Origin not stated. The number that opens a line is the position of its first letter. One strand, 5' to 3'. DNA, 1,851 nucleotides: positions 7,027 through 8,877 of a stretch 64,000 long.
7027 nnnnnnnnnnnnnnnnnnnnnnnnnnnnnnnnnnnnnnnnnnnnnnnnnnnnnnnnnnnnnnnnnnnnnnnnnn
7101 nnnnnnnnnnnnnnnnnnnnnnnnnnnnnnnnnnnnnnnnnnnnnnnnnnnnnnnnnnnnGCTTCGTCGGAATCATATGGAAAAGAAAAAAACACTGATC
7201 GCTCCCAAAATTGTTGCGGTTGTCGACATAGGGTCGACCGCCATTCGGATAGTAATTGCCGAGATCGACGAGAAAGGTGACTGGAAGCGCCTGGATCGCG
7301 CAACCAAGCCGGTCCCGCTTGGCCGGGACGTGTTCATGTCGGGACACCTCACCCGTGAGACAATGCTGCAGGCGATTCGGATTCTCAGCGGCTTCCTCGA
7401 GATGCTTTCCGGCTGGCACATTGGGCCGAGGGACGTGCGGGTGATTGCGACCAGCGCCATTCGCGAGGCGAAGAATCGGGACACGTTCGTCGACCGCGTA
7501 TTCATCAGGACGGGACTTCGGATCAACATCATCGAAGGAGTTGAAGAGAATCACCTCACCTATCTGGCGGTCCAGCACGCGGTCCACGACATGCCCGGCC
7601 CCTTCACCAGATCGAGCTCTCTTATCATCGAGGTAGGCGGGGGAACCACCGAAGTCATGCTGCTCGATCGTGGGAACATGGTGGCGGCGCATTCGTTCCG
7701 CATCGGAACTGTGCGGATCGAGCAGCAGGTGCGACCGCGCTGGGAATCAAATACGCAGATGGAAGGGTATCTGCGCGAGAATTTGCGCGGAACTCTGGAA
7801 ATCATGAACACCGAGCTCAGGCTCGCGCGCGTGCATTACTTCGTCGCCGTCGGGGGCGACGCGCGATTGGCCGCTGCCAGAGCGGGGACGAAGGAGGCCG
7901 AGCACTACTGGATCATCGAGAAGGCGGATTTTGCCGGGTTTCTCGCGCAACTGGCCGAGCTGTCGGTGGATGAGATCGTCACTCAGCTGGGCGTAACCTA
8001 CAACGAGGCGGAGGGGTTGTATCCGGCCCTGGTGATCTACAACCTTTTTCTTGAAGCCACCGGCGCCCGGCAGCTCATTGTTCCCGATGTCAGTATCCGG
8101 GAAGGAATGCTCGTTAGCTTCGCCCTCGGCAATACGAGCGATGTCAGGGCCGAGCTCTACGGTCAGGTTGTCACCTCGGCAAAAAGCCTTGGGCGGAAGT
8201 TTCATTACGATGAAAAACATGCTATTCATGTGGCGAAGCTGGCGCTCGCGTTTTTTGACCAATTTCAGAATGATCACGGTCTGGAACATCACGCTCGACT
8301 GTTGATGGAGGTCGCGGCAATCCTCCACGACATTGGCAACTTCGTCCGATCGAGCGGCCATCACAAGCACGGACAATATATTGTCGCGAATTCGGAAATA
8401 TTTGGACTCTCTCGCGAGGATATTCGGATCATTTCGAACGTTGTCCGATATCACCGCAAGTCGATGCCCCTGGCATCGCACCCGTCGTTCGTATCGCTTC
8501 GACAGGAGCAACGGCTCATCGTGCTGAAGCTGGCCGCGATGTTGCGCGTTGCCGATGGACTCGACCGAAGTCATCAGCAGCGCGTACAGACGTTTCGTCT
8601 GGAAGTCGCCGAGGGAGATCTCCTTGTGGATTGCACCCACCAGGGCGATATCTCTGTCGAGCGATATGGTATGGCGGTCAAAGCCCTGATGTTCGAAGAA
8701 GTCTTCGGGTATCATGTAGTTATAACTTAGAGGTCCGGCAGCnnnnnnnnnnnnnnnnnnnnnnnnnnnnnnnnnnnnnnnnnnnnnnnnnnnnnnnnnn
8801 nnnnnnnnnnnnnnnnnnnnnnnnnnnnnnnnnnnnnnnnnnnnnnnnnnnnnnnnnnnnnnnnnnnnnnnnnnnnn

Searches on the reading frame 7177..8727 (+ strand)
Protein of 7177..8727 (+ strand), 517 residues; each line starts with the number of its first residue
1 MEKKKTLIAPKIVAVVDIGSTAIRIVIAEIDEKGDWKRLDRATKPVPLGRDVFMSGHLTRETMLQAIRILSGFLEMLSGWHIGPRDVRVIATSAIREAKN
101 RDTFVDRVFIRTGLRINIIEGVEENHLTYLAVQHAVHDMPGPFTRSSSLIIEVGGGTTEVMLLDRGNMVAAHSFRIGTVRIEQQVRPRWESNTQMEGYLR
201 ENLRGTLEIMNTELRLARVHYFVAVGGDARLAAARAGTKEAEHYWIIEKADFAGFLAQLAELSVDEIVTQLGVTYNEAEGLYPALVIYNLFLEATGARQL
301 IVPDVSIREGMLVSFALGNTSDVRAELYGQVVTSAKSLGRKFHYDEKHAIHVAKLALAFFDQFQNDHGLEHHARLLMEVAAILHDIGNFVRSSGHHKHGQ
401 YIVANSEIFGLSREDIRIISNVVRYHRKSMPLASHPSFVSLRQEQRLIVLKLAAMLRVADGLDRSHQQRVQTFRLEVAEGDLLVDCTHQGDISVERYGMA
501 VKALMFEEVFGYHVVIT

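Call 19: search_protein_families(library=pfam, proteins=[window:7177-8727:+], max_evalue=0.001)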
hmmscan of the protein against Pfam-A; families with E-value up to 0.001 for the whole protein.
window:7177-8727:+ (517 aa): 4 families
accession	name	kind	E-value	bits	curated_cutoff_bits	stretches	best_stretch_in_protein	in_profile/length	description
PF02541.22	Ppx-GppA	-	2.3e-36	126.2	27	1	26-315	1-281/285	Ppx/GppA phosphatase family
PF21447.3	Ppx-GppA_III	-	1.7e-31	109.9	27.3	1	333-476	4-146/177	Ppx/GppA phosphatase, domain III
PF01966.28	HD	-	9.8e-09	36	22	1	347-464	3-115/116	HD domain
PF06723.19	MreB_Mbl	-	0.0002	20.7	27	1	146-185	145-184/327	MreB/Mbl protein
